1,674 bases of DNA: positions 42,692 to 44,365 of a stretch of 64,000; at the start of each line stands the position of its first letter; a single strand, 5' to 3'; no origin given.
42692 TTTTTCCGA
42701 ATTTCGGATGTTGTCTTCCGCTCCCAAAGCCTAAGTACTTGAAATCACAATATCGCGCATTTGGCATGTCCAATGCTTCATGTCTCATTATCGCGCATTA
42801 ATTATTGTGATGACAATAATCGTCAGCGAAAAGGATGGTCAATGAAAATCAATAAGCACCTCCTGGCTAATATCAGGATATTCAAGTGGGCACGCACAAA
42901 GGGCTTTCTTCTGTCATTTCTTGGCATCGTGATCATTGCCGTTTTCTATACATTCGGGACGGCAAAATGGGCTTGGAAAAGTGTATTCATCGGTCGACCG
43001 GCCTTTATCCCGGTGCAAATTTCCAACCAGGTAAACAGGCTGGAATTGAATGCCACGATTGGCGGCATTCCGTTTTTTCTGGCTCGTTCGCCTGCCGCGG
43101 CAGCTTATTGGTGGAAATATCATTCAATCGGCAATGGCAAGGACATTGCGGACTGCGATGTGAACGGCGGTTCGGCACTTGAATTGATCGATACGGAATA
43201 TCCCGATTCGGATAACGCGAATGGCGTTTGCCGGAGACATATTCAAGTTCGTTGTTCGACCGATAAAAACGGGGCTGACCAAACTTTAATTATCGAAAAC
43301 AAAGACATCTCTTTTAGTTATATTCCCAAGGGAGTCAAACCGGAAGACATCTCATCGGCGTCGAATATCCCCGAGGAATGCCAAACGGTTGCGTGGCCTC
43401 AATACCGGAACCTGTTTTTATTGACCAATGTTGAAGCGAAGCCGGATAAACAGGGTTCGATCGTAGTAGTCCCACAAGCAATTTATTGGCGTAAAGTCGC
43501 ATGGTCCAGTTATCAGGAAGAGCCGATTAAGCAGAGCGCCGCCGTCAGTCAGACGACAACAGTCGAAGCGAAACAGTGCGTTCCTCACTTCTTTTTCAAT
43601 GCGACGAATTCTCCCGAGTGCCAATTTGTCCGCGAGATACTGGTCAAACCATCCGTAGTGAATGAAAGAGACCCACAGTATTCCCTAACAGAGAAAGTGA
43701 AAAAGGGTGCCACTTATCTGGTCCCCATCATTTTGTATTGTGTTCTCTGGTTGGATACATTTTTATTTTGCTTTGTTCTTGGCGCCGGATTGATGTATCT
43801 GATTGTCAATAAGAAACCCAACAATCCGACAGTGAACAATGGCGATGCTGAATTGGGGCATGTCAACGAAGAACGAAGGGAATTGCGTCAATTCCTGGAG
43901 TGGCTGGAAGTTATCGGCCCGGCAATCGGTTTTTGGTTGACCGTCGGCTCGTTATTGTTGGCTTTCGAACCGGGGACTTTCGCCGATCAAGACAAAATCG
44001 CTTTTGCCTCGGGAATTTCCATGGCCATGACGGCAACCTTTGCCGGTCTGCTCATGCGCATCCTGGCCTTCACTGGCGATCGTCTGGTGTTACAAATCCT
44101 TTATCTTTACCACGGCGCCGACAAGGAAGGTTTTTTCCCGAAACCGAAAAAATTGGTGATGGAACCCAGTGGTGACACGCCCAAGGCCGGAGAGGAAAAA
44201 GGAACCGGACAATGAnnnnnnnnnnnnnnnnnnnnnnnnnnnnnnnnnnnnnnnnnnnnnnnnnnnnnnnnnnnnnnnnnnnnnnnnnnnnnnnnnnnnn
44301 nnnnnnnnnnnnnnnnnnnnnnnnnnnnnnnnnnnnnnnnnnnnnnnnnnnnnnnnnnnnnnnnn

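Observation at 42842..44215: ExbB/TolQ-like protein with a ~300-aa Cys-bearing N-terminal periplasmic domain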

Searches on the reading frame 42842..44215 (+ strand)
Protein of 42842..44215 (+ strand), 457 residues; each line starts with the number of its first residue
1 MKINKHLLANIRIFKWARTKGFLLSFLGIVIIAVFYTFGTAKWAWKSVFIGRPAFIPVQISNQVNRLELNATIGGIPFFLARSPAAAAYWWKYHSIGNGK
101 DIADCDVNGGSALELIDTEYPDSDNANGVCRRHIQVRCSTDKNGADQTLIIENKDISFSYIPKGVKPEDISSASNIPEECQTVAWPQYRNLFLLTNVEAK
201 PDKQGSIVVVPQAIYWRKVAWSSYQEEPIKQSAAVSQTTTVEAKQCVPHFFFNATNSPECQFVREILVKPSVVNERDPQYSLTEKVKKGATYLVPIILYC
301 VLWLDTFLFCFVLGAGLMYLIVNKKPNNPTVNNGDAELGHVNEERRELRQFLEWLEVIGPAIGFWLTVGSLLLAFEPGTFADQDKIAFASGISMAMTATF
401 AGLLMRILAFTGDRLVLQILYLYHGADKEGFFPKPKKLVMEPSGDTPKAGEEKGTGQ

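Call 3: search_protein_families(library=pfam, proteins=[window:42842-44215:+], max_evalue=1)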
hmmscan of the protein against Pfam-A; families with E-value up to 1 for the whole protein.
window:42842-44215:+ (457 aa): 1 family
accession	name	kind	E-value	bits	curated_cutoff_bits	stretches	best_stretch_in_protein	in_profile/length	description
PF01618.21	MotA_ExbB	-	7.4e-05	22.9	22.9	1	341-410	35-108/127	MotA/TolQ/ExbB proton channel family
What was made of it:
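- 42842..44215 (+): Gene A: a 457-aa MotA/ExbB/TolQ-superfamily subunit with a periplasmic domain. This is the finding. Pfam PF01618 at E = 7.4e-5 (call 3).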

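Call 4: search_protein_families(library=padloc, proteins=[window:42842-44215:+], max_evalue=1)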
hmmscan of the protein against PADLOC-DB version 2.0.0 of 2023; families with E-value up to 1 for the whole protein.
window:42842-44215:+ (457 aa): 0 families

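Call 5: find_homologous_proteins(query=window:42842-44215:+, max_evalue=0.001)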
Query window:42842-44215:+ (457 aa): 7 proteins with E <= 0.001 among 7011 candidates.
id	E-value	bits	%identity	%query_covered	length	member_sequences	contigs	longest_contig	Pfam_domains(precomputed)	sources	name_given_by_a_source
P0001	0.0e+0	1060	100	100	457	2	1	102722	-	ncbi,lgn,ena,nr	ncbi:MAG: MotA/TolQ/ExbB proton channel family protein [Myxococcales bacterium]|nr:MotA/TolQ/ExbB pr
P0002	4.6e-32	129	29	88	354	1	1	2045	-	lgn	-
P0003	5.4e-26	109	34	46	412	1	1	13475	-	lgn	-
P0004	3.4e-25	107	27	88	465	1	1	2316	-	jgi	jgi:hypothetical protein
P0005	4.3e-24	103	40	38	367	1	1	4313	-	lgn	-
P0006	6.3e-23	99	29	65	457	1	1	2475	-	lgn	-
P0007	7.3e-19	86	34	40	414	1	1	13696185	-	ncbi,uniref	ncbi:hypothetical protein WMF45_44920 [Sorangium sp. So ce448]|uniref:hypothetical protein n=1 Tax=S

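Call 6: search_protein_families(library=ncbifam, proteins=[window:42842-44215:+], max_evalue=1)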
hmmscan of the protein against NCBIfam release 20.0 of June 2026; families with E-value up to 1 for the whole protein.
window:42842-44215:+ (457 aa): 1 family
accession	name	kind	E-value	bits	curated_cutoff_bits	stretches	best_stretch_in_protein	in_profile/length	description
TIGR02805.1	exbB2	equivalog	0.08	13.1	135.35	0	356-409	59-116/138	TonB-system energizer ExbB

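Call 9: find_encoding_contigs(protein=P0007, flank=10000, max_places=3)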
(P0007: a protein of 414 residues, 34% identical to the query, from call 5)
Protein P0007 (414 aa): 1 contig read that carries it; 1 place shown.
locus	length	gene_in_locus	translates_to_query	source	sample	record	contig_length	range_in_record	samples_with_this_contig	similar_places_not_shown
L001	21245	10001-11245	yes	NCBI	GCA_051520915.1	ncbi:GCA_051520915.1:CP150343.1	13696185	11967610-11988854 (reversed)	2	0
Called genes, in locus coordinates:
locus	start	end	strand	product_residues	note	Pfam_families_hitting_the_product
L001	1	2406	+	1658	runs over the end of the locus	PF13289:SIR2_2, PF20703:nSTAND1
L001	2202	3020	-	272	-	PF14518:Haem_oxygenas_2 (weak)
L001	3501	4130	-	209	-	-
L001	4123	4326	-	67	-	-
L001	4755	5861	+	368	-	-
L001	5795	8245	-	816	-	-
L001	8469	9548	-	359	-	PF00196:GerE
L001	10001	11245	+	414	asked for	-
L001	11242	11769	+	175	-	-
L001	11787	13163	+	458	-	-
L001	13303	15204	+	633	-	-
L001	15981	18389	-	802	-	PF00004:AAA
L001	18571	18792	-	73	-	-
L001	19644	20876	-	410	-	PF26686:DUF8575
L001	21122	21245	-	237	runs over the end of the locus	PF00834:Ribul_P_3_epim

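Call 10: find_encoding_contigs(protein=P0003, flank=10000, max_places=3)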
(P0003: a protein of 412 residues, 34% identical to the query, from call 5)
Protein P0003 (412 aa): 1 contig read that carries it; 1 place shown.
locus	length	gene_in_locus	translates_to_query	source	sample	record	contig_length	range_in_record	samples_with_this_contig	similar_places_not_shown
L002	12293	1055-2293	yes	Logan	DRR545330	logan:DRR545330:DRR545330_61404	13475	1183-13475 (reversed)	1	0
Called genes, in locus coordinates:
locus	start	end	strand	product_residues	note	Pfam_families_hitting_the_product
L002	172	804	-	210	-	PF05685:Uma2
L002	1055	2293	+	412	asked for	-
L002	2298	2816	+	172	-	-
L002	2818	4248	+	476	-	-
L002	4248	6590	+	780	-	-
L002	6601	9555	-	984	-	PF13289:SIR2_2, PF00149:Metallophos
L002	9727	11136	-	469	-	PF13289:SIR2_2 (weak)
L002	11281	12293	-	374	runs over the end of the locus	-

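Call 15: search_solved_structures(query=A1, max_evalue=10, show_alignments=3)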
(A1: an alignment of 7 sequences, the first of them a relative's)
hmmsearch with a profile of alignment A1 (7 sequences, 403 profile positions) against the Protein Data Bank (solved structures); distinct sequences matched with E-value up to 10: 0.
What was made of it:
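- No sequence hits in the PDB (call 15).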

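Call 27: search_protein_families(library=pfam, alignment_id=A1, max_evalue=1)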
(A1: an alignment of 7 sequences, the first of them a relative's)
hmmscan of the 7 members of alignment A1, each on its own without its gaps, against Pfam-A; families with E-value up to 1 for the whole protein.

A. member 1, P0001 (457 aa): 1 family
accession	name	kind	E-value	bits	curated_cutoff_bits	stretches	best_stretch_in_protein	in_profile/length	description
PF01618.21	MotA_ExbB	-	7.4e-05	22.9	22.9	1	341-410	35-108/127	MotA/TolQ/ExbB proton channel family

B. families by the number of members that match (of 7 scanned): 2 families
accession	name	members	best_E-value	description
PF01618.21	MotA_ExbB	7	7.4e-05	MotA/TolQ/ExbB proton channel family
PF20087.4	DUF6479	1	0.2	Family of unknown function (DUF6479)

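Call 28: find_homologous_proteins(query=A1, max_evalue=0.001)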
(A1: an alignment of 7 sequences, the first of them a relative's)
Query A1 (7 sequences) (457 aa, profile of the alignment): 4 proteins with E <= 0.001 among 8000 candidates.
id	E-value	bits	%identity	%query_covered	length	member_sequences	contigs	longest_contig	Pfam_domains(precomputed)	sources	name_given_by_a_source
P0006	1.1e-166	573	29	65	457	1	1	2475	-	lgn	-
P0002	4.2e-143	495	29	88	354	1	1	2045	-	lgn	-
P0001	1.2e-134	467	100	100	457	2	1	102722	-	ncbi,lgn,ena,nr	ncbi:MAG: MotA/TolQ/ExbB proton channel family protein [Myxococcales bacterium]|nr:MotA/TolQ/ExbB pr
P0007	4.3e-131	455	34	40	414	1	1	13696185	-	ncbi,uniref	ncbi:hypothetical protein WMF45_44920 [Sorangium sp. So ce448]|uniref:hypothetical protein n=1 Tax=S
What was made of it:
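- Tried and rejected: A second word-indexed homologue search, using the alignment, returned fewer hits than the first because of the candidate cap (call 28).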

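Call 34: search_protein_representatives(alignment_id=A1)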
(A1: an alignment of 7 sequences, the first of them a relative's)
Query: 7 sequences, 403 profile positions. Proteins with E-value up to 0.001 (for the whole library): 170; up to 1e-10: 99; up to 1e-30: 26. The best 150 are listed.
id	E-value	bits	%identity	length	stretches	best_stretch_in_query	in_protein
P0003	2.1e-166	570.1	-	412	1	1-403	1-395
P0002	1.3e-143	495.0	-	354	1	25-395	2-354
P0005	1.3e-140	485.1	-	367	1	10-387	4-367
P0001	3.7e-135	467.2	-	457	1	4-403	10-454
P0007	1.4e-131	455.4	-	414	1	4-392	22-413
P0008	2.3e-100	352.6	-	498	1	4-392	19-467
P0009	2.2e-92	326.3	-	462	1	4-393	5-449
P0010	1.5e-72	261.0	-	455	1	19-386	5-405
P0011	5.8e-72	259.1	-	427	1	9-385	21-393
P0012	4.4e-69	249.6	-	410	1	14-373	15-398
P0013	9.4e-69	248.5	-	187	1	196-387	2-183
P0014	2.7e-66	240.4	-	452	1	15-381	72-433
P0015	1.1e-64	235.2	-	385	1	15-383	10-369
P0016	1.1e-62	228.5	-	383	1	11-389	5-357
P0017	3.0e-60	220.5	-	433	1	33-378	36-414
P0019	2.3e-54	201.1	-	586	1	15-397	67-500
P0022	3.7e-52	193.9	-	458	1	6-385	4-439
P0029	7.3e-25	104.0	-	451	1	5-399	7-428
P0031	1.2e-17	80.2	-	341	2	236-372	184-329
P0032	4.6e-17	78.3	-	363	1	198-360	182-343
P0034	2.9e-15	72.3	-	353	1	175-361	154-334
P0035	3.6e-15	72.0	-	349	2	238-357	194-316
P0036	7.4e-15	71.0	-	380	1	236-357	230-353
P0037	8.4e-15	70.8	-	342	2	238-370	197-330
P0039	1.2e-14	70.3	-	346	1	234-371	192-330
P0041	1.9e-14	69.7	-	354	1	230-369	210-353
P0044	3.7e-14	68.7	-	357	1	106-356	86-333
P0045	3.8e-14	68.7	-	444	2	299-376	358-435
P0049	8.0e-14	67.6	-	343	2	298-367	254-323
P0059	3.1e-13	65.7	-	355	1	227-356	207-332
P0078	2.9e-12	62.5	-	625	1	116-249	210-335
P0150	1.2e-07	47.3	-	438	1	297-375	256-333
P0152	1.4e-07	47.0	-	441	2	204-366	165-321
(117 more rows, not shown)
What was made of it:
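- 42842..44215 (+): 170 relatives among 1.84e9 representatives (call 34).
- The family is rare and patchy (calls 5, 34). Distribution is too sparse for a core envelope function (call 34).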

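Call 37: search_protein_families(library=pfam, proteins=[P0031, P0032, P0035, P0037, P0039, P0041, P0044, P0049, P0008, P0009], max_evalue=0.1)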
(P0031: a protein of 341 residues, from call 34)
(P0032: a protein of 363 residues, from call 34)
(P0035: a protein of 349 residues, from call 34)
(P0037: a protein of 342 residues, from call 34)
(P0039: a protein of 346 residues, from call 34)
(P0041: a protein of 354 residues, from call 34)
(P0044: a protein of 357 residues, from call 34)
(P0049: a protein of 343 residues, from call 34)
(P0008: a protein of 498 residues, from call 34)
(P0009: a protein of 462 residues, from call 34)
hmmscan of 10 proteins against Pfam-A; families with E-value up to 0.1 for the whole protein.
P0031 (341 aa): 1 family
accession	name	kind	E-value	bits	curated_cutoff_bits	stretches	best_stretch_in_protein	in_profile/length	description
PF01618.21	MotA_ExbB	-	1.2e-05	25.5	22.9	1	261-313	55-108/127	MotA/TolQ/ExbB proton channel family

P0032 (363 aa): 0 families

P0035 (349 aa): 2 families
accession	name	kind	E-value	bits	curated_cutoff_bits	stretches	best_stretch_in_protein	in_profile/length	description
PF01618.21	MotA_ExbB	-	9.9e-05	22.5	22.9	1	237-319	28-111/127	MotA/TolQ/ExbB proton channel family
PF01616.22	Orbi_NS3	-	0.083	12.9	27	0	252-326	76-148/179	Orbivirus NS3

P0037 (342 aa): 1 family
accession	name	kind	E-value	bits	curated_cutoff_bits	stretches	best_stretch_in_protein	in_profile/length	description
PF01618.21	MotA_ExbB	-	0.00012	22.3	22.9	1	233-318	23-109/127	MotA/TolQ/ExbB proton channel family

P0039 (346 aa): 1 family
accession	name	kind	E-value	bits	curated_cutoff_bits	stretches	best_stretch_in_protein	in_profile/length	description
PF01618.21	MotA_ExbB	-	2.3e-05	24.6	22.9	1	256-315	48-108/127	MotA/TolQ/ExbB proton channel family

P0041 (354 aa): 1 family
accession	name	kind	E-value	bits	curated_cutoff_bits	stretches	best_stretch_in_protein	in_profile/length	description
PF01618.21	MotA_ExbB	-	0.04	14.1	22.9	1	276-347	50-122/127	MotA/TolQ/ExbB proton channel family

P0044 (357 aa): 1 family
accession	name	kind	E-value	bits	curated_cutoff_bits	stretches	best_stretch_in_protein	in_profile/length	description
PF01618.21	MotA_ExbB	-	8.1e-06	26.1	22.9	1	239-346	8-120/127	MotA/TolQ/ExbB proton channel family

P0049 (343 aa): 2 families
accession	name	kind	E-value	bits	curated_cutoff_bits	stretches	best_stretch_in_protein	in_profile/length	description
PF01618.21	MotA_ExbB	-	0.0069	16.6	22.9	1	234-321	28-117/127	MotA/TolQ/ExbB proton channel family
PF04755.18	PAP_fibrillin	-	0.023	15.1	22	1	65-143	88-168/198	PAP_fibrillin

P0008 (498 aa): 1 family
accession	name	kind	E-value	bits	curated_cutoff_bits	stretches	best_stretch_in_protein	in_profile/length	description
PF01618.21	MotA_ExbB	-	0.00016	21.9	22.9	1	368-434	48-115/127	MotA/TolQ/ExbB proton channel family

P0009 (462 aa): 1 family
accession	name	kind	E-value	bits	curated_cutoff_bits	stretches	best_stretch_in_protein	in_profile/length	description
PF01618.21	MotA_ExbB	-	8.7e-05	22.7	22.9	1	348-409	47-109/127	MotA/TolQ/ExbB proton channel family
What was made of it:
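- On MotA/TolQ/ExbB proton channel superfamily (PF01618): All 7 close homologues match at E up to 1 (best 7.4e-5; call 27) and 9 of 10 distant ones at E up to 0.1 (call 37).
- It matches all 7 close homologues at E up to 1 (best 7.4e-5; call 27) and 9 of 10 more distant ones at E up to 0.1 (1.2e-5 to 0.04; call 37).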

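Call 39: find_encoding_contigs(protein=P0008, flank=10000, max_places=3)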
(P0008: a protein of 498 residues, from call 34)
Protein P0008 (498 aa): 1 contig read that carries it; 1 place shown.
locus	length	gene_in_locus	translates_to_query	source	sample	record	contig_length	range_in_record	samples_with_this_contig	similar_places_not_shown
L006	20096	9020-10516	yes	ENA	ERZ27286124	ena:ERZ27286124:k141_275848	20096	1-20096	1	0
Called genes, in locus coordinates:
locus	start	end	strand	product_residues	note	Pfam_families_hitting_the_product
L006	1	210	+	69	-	?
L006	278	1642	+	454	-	PF01235:Na_Ala_symp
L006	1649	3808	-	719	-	PF26550:Tricorn_2nd (faint), PF00930:DPPIV_N, PF26549:Tricorn_N (faint), PF01738:DLH, PF02129:Peptidase_S15, PF20434:BD-FAE, PF12146:Hydrolase_4, PF00326:Peptidase_S9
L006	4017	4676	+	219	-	PF04199:Cyclase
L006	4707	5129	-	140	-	-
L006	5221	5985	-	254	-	PF00075:RNase_H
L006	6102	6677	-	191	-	PF04542:Sigma70_r2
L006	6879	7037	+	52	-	-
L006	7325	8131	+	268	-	PF21926:FeeM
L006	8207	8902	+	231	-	PF14518:Haem_oxygenas_2 (weak)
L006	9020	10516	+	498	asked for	-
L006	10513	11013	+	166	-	-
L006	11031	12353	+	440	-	-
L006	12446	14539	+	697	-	-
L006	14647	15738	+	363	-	PF00196:GerE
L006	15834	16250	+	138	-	-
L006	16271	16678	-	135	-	-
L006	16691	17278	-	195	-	PF19744:DUF6232 (weak)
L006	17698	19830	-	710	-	PF19077:Big_13 (faint)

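Call 40: find_encoding_contigs(protein=P0031, flank=10000, max_places=3)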
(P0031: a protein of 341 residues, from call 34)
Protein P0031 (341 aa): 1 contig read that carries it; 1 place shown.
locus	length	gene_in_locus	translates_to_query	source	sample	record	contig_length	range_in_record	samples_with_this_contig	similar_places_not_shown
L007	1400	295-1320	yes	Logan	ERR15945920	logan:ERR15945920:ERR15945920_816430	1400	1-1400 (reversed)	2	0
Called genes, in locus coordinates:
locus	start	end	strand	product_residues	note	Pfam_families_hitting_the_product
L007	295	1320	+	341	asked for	PF01618:MotA_ExbB (faint)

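Call 41: predict_structure(alignment_id=A1)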
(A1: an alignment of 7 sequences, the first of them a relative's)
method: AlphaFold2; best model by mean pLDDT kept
length: 457 residues; sequences in the alignment: 7
mean_pLDDT: 63.6   pTM: 0.52
mean pLDDT of the five models: 63.6, 62.8, 62.0, 61.3, 60.3
residues with pLDDT >= 90: 53; 70-90: 161; 50-70: 89; < 50: 154
segments of 3 or more residues with pLDDT < 50: 1-4, 95-153, 162-188, 199-208, 227-235, 326-338, 427-457
pLDDT, mean of each block of 10 residues (from residue 1): 49 64 83 78 82 73 73 64 65 47 28 23 29 24 39 53 45 35 43 61 45 80 60 59 81 74 85 79 75 85 92 88 59 46 79 91 91 72 72 92 94 86 58 40 36 37
secondary structure, 60 per line:
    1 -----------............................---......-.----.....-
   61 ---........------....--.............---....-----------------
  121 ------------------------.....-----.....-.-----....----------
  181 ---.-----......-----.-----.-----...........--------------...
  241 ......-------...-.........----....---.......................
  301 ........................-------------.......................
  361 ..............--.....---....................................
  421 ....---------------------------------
elements in order: H12-39 E43-48 E55-59 E64-71 E78-81 H84-96 H100-103 E145-149 E155-159 H167-170 E190-195 E213-223 E238-242 H243-246 H258-266 E271-274 H278-324 H338-374 H377-381 H385-424
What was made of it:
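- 42902..42964 (+): TM1 (residues about 21-41): a signal anchor or possibly a cleavable signal peptide, after a basic N-tail. Helix 12-39 in the AF2 model (call 41).
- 43721..43816 (+): TM2 (residues about 294-325), the topological equivalent of ExbB/TolQ TM1. It is followed by a cytoplasmic loop of only about 30 aa. Helix 278-324 (call 41).
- The full-length model is only moderate (pLDDT 63.6, call 41).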
